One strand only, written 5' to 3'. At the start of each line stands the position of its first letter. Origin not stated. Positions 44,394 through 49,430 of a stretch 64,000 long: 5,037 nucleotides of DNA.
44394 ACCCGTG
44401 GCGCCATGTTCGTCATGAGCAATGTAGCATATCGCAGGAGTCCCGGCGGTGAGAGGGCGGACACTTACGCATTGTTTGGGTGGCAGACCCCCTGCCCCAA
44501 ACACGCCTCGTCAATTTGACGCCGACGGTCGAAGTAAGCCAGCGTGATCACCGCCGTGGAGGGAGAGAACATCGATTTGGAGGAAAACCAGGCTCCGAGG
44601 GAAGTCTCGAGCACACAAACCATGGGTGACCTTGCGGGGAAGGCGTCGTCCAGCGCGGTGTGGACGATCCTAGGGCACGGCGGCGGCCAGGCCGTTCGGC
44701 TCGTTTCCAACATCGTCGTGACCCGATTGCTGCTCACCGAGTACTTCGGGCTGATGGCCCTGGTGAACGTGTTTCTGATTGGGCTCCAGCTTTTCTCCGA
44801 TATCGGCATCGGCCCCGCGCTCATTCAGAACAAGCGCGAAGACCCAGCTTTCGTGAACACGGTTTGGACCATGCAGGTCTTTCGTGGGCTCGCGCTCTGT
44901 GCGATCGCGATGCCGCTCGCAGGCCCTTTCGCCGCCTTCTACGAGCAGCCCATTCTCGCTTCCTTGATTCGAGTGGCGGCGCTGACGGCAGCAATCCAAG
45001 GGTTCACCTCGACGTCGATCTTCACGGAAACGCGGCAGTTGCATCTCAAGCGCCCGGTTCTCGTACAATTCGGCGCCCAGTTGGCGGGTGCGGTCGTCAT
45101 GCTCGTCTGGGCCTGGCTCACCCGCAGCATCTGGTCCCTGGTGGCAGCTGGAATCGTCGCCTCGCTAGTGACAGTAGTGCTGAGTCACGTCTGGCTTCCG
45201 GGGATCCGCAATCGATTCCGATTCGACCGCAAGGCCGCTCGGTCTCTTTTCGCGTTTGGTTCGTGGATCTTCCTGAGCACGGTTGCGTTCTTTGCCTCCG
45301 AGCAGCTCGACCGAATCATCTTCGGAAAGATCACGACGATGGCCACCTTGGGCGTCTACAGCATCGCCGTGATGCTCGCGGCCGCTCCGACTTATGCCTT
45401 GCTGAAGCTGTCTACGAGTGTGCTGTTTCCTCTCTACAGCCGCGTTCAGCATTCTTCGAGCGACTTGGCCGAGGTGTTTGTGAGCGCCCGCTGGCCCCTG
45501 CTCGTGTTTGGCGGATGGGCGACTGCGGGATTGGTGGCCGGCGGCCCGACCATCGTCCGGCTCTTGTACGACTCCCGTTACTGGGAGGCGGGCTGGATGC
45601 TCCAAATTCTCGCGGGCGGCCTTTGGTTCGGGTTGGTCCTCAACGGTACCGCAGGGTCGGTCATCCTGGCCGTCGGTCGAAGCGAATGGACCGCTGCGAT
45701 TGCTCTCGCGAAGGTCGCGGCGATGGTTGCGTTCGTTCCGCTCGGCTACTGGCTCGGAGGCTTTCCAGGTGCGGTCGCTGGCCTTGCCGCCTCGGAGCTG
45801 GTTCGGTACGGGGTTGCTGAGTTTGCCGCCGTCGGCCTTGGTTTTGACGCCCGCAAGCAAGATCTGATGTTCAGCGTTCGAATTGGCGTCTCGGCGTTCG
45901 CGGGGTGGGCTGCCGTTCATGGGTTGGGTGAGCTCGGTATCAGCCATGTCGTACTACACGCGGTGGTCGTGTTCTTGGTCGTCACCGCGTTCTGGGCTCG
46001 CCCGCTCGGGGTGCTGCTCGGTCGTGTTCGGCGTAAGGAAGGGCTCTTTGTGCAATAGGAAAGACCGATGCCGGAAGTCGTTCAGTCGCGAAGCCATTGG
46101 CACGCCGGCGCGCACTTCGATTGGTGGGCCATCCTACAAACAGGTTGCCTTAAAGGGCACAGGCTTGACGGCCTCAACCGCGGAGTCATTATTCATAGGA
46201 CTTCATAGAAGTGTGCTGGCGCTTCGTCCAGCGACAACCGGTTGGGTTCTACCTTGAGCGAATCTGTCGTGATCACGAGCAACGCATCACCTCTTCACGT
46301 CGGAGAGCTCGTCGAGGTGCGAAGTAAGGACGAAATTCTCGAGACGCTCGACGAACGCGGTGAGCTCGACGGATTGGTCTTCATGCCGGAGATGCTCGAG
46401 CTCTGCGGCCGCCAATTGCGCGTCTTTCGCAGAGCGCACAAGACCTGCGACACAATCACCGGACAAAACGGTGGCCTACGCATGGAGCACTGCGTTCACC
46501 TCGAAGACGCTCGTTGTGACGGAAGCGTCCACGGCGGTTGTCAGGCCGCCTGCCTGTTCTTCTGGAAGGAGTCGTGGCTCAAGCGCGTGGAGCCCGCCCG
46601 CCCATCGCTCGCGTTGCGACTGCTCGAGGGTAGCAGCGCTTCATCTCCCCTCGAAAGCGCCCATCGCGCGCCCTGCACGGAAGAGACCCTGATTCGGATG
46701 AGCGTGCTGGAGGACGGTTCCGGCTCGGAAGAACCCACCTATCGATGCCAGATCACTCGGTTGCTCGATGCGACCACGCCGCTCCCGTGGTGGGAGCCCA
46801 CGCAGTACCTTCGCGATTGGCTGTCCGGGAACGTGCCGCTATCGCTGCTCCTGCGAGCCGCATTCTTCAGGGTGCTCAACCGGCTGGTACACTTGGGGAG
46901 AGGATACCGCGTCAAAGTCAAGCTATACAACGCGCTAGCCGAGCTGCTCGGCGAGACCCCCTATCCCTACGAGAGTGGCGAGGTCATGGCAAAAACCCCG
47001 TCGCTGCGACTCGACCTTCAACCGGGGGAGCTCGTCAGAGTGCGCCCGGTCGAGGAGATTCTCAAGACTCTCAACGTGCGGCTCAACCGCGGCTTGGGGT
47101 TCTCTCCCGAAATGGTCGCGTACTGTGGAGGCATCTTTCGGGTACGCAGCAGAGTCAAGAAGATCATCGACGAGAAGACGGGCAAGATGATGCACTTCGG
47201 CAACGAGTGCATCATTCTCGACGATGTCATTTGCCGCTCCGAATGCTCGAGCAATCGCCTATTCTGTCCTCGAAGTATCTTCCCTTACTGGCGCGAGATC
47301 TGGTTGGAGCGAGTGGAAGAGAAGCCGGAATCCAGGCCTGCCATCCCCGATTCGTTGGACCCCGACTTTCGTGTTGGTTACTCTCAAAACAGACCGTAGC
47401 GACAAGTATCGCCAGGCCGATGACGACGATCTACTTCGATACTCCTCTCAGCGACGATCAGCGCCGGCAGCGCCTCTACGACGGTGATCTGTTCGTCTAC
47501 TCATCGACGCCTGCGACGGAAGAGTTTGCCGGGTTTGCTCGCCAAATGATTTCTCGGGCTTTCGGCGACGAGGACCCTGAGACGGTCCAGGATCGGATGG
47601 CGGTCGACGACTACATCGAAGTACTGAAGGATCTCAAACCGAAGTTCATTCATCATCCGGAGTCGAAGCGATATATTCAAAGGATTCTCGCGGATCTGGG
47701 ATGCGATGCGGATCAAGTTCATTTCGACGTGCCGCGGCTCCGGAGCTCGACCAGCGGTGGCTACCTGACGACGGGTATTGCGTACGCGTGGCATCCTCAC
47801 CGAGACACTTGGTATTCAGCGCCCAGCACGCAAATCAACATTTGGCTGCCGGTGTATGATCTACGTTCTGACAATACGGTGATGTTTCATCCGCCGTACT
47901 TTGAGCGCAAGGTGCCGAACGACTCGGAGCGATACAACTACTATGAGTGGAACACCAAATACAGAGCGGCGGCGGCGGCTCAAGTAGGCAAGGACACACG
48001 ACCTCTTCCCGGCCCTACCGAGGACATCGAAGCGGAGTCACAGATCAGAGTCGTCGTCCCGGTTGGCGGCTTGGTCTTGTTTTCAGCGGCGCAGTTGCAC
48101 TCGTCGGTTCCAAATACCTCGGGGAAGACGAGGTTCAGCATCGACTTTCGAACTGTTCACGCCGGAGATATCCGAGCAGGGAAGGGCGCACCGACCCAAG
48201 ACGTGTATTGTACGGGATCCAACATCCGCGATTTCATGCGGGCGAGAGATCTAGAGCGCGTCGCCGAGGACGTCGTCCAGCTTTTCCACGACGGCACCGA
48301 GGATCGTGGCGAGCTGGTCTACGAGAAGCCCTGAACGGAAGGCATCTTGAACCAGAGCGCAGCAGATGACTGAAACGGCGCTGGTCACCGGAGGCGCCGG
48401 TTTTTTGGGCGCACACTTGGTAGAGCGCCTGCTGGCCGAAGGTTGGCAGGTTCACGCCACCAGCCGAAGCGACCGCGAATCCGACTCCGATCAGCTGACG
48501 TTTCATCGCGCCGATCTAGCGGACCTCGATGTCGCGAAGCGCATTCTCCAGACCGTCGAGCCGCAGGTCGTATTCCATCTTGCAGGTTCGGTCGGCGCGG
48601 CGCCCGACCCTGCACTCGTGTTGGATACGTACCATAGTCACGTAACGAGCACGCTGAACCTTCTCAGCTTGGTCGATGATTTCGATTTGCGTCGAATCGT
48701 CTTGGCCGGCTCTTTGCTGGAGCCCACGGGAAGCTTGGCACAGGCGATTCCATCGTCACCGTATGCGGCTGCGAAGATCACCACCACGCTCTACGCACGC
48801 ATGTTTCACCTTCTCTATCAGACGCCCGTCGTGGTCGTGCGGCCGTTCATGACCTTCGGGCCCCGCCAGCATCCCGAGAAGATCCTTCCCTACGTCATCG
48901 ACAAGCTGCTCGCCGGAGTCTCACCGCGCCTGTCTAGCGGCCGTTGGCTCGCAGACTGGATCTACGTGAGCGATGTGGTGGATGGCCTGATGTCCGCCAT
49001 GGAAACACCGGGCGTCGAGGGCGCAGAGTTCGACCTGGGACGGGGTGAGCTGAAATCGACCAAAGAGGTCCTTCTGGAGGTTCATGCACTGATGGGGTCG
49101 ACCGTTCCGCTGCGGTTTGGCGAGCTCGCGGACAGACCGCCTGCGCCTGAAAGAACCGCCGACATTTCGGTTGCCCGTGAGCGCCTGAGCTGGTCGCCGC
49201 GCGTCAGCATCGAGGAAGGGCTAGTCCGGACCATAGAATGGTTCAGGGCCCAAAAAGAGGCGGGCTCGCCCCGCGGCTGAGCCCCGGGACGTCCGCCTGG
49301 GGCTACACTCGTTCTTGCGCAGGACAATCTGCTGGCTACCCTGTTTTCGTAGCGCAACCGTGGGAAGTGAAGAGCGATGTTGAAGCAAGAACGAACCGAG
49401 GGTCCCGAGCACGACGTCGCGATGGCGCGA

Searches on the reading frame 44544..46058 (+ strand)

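Call 24: search_protein_families(library=pfam, proteins=[window:44544-46058:+], max_evalue=0.01)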
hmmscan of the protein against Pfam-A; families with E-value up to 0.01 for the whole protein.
window:44544-46058:+ (504 aa): 2 families
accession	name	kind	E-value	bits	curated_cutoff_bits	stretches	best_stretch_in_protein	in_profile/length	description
PF13440.11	Polysacc_synt_3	-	5.3e-53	180.6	23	1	58-347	1-289/293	Polysaccharide biosynthesis protein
PF01943.22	Polysacc_synt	-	3.5e-25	89.4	28.2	1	38-301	5-273/274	Polysaccharide biosynthesis protein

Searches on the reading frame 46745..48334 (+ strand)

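Call 24: search_protein_families(library=pfam, proteins=[window:46745-48334:+], max_evalue=0.01)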
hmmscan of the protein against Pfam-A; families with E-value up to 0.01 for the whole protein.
window:46745-48334:+ (529 aa): 1 family
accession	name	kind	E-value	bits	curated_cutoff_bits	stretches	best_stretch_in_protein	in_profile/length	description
PF05721.19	PhyH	-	4.5e-07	30.8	22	1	269-464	30-212/213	Phytanoyl-CoA dioxygenase (PhyH)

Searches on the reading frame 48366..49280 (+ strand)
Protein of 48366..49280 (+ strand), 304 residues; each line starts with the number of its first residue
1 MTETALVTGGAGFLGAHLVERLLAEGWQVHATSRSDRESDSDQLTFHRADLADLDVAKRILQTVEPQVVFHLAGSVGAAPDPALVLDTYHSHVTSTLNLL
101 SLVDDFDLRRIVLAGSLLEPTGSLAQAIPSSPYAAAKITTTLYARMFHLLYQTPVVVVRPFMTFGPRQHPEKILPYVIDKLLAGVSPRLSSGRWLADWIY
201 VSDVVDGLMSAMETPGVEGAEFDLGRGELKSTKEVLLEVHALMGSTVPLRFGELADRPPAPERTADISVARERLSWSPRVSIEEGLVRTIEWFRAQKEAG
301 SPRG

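Call 24: search_protein_families(library=pfam, proteins=[window:48366-49280:+], max_evalue=0.01)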
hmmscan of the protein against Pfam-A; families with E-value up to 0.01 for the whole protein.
window:48366-49280:+ (304 aa): 9 families
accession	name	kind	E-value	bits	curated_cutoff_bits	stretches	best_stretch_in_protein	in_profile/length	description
PF01370.27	Epimerase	-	8.5e-41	140.4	20.9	1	5-219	1-234/240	NAD dependent epimerase/dehydratase family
PF16363.11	GDP_Man_Dehyd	-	1.6e-32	113.7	27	1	6-287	1-330/332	GDP-mannose 4,6 dehydratase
PF01073.25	3Beta_HSD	-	8.1e-09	35.3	22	1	6-113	1-113/280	3-beta hydroxysteroid dehydrogenase/isomerase family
PF04321.23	RmlD_sub_bind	-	3.7e-07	30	27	1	6-73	4-59/287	RmlD substrate binding domain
PF07993.18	NAD_binding_4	-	1.8e-05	24.5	20.1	1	7-43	1-40/258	Male sterility protein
PF08659.16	KR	-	2.2e-05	24.9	22.6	1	4-136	2-152/180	KR domain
PF13460.12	NAD_binding_10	-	7.9e-05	23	27.2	1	9-117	1-99/184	NAD(P)H-binding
PF00106.31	adh_short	-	0.00054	19.9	26.6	1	4-65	2-72/195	short chain dehydrogenase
PF05368.20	NmrA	-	0.0011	19.1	27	1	2-64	2-70/298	NmrA-like family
